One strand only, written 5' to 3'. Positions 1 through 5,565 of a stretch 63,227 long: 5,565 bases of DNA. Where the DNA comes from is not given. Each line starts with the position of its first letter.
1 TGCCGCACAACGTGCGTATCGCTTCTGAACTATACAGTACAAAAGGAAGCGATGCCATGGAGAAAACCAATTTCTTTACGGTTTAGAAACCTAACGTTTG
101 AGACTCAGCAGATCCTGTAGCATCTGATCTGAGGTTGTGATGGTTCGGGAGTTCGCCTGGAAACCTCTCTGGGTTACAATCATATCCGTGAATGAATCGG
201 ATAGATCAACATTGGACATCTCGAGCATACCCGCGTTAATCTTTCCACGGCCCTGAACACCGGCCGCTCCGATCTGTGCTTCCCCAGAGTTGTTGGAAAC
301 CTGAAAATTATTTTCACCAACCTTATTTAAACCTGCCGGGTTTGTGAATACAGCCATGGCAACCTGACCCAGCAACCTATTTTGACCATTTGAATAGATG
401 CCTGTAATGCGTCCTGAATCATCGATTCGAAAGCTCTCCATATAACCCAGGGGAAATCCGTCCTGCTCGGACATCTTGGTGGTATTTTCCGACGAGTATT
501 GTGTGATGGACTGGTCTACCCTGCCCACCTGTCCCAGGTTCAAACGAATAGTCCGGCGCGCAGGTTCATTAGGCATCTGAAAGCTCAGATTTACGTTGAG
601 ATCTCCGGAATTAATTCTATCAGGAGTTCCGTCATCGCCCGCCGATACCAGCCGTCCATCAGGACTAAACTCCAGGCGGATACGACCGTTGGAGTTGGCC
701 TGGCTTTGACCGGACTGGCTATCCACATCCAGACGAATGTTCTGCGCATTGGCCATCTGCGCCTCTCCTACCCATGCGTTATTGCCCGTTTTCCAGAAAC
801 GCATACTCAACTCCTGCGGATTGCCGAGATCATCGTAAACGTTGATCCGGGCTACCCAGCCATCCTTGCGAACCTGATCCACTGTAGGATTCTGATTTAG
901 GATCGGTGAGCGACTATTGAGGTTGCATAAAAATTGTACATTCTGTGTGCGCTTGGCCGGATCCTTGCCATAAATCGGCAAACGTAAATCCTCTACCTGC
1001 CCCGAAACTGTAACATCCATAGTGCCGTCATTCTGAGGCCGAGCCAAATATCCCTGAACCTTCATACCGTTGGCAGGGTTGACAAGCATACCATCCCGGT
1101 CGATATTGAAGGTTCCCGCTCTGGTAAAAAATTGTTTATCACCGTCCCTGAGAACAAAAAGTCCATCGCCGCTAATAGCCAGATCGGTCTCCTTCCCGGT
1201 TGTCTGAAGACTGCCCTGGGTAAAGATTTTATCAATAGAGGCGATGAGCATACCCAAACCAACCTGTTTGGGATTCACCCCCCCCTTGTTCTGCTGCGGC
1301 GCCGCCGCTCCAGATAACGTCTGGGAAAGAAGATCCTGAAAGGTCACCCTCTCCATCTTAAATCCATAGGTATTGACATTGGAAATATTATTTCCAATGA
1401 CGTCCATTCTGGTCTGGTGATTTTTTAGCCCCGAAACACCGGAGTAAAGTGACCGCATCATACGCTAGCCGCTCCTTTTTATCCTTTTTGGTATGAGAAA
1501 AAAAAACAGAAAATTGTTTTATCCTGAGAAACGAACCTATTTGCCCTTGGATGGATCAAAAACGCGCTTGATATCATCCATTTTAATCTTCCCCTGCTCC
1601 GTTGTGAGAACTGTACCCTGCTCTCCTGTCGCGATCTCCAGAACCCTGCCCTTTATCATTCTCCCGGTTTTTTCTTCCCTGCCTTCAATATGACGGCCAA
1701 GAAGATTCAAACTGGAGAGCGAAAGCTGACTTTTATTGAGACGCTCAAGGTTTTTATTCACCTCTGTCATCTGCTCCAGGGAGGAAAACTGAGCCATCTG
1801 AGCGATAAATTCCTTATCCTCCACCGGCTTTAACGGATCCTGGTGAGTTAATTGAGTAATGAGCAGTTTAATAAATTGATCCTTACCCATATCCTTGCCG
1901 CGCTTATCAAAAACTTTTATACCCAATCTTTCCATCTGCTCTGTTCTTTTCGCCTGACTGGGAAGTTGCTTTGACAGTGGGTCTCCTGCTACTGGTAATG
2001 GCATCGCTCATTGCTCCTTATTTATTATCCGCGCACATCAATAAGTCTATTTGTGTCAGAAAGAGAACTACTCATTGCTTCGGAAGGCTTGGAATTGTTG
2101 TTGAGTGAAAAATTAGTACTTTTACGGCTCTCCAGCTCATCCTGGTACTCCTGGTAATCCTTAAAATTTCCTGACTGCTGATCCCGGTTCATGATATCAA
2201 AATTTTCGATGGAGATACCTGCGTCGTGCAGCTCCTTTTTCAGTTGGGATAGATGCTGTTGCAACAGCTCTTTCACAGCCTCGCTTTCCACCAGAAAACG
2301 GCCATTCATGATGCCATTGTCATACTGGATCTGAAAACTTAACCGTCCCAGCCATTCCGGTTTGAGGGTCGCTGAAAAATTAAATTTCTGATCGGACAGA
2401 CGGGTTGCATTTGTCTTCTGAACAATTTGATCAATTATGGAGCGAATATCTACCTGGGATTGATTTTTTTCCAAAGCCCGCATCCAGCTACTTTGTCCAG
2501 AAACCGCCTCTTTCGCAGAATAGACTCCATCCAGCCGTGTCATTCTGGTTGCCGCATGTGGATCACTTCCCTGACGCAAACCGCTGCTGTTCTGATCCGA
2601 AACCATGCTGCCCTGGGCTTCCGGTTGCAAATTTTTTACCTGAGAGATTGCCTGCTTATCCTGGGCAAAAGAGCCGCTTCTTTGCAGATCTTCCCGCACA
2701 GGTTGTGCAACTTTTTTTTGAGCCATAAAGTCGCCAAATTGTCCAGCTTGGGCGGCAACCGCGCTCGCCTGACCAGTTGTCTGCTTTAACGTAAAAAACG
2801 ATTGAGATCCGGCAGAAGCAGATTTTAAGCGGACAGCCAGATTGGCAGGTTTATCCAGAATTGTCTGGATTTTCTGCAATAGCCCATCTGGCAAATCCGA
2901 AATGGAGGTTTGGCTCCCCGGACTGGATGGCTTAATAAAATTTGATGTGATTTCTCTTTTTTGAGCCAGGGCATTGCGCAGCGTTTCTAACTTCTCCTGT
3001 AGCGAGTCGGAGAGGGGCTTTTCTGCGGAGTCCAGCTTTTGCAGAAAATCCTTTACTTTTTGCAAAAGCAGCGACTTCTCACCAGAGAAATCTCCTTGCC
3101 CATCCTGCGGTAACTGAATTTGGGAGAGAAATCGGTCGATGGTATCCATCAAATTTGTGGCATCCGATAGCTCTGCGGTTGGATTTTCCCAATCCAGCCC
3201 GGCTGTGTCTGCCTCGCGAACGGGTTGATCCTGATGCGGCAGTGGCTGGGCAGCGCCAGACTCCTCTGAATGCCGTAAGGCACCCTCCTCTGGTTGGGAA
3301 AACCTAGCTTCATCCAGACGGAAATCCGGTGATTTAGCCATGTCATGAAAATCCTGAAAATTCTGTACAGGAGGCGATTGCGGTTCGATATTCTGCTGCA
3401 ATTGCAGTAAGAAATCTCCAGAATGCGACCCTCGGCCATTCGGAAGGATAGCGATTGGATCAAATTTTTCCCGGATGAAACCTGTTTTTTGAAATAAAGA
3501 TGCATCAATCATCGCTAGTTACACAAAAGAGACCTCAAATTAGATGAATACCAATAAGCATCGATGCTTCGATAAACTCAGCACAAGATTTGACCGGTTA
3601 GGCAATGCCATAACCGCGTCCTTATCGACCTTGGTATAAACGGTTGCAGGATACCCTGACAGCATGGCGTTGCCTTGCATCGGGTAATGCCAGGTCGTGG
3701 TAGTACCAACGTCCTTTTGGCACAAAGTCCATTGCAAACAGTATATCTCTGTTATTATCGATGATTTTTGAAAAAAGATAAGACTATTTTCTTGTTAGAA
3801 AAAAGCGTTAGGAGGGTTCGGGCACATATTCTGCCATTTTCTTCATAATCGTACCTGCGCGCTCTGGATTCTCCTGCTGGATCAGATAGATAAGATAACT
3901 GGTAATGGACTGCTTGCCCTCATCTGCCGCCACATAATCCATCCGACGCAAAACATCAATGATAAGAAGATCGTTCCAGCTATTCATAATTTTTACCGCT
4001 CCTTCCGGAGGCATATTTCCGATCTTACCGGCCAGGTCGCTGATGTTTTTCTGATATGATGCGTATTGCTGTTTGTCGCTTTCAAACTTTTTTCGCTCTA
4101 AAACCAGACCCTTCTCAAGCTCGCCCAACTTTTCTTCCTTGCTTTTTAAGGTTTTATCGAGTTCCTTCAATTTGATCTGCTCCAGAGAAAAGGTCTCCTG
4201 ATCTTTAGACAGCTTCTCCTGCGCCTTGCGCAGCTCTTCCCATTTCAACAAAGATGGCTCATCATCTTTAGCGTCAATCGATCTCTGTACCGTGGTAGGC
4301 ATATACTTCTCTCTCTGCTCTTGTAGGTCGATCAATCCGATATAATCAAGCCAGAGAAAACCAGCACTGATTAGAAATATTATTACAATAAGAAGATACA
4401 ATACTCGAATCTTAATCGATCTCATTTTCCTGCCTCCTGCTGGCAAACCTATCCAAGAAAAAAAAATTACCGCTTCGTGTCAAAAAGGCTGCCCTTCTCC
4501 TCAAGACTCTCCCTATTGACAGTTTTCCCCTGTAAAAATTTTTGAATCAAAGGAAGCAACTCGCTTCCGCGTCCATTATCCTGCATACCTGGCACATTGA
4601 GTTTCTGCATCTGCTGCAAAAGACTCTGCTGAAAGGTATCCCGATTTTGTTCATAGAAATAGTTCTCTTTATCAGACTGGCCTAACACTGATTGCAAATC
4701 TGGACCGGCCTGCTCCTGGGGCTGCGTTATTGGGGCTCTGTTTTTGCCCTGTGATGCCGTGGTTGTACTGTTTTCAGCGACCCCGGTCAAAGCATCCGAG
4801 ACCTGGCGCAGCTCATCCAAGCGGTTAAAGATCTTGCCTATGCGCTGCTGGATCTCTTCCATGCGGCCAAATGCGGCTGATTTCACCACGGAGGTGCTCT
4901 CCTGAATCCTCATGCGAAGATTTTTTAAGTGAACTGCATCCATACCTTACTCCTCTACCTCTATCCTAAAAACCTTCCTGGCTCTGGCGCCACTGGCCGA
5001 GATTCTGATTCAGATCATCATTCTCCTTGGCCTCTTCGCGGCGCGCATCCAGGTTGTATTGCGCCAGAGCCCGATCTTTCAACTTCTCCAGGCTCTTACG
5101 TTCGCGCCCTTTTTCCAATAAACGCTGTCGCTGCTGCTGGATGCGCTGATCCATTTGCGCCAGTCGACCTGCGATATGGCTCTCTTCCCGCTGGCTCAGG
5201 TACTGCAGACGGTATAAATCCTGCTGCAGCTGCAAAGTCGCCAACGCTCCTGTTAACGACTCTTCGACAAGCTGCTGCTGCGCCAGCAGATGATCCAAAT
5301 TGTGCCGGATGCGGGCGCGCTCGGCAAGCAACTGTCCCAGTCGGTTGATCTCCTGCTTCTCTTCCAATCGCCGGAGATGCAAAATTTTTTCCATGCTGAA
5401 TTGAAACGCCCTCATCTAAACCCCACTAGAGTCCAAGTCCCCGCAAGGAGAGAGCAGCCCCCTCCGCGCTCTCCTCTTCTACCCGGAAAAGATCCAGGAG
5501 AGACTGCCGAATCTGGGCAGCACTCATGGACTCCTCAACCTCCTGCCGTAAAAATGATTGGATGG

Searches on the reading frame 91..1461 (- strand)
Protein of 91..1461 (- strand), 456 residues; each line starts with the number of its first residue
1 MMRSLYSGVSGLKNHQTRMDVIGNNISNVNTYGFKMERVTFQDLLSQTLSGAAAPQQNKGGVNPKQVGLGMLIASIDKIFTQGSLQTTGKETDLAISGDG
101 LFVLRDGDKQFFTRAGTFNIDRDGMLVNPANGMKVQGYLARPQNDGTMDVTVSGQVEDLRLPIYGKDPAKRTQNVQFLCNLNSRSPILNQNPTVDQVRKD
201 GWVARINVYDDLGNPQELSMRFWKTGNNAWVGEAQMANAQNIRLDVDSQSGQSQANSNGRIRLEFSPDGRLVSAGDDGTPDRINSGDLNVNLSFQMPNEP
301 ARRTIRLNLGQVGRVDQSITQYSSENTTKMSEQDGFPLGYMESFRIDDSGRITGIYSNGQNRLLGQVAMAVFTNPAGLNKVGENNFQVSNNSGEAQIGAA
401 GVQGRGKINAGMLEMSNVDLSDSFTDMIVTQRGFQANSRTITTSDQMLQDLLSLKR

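Call 39: search_protein_families(library=pfam, proteins=[window:91-1461:-])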
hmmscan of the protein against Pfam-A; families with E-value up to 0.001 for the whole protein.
window:91-1461:- (456 aa): 4 families
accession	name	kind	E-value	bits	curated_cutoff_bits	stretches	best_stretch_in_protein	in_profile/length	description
PF07559.19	FlgE_D2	-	2.9e-19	70.4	22.7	1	180-336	1-142/142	Flagellar basal body protein FlaE D2 domain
PF06429.18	Flg_bbr_C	-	7.1e-17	61.1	23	1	410-454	2-46/46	Flagellar basal body rod FlgEFG protein C-terminal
PF22692.1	LlgE_F_G_D1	-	8.9e-11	42.2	27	1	95-156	1-62/64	Flagellar hook protein FlgE/F/G D1 domain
PF00460.25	Flg_bb_rod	-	9.5e-11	41.9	20.7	1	5-35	1-31/31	Flagella basal body rod protein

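Call 50: find_encoding_contigs(protein=window:91-1461:-, flank=10000, max_places=6)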
Protein window:91-1461:- (456 aa): 4 contigs read that carry it; 2 places shown.
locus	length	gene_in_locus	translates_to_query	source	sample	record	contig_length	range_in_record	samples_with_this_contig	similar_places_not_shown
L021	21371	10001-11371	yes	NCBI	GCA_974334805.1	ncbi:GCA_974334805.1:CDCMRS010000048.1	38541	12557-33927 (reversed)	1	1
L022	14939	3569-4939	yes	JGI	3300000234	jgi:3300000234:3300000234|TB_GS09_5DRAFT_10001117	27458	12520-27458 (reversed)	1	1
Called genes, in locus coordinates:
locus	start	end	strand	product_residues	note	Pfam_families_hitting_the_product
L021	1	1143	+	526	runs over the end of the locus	PF13682:CZB (weak), PF00211:Guanylate_cyc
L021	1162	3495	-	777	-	PF00672:HAMP, PF07228:SpoIIE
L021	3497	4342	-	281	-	PF00581:Rhodanese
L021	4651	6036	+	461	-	PF02874:ATP-synt_ab_N, PF00006:ATP-synt_ab, PF18269:T3SS_ATPase_C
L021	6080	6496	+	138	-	PF02050:FliJ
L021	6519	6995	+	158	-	-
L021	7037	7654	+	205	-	-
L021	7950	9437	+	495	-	PF02120:Flg_hook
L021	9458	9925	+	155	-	PF03963:FlgD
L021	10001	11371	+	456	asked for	PF00460:Flg_bb_rod, PF22692:LlgE_F_G_D1, PF07559:FlgE_D2, PF06429:Flg_bbr_C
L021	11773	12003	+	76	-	PF06289:FlbD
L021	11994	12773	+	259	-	PF01618:MotA_ExbB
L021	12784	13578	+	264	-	PF13677:MotB_plug, PF00691:OmpA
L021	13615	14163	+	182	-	PF03748:FliL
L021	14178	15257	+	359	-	PF13690:CheX (faint), PF28396:SepQ_C, PF01052:FliMN_C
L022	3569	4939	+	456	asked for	PF00460:Flg_bb_rod, PF22692:LlgE_F_G_D1, PF07559:FlgE_D2, PF06429:Flg_bbr_C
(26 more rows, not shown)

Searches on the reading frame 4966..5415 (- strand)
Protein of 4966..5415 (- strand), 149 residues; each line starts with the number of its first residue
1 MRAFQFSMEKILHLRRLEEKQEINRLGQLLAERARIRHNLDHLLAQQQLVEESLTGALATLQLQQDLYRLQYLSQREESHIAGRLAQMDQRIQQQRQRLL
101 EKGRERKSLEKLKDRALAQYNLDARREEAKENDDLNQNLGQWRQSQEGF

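Call 39: search_protein_families(library=pfam, proteins=[window:4966-5415:-])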
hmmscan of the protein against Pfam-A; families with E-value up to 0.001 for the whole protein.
window:4966-5415:- (149 aa): 1 family
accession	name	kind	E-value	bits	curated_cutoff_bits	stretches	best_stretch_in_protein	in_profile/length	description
PF02050.21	FliJ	-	2.4e-07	31.5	28.4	1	23-137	4-120/123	Flagellar FliJ protein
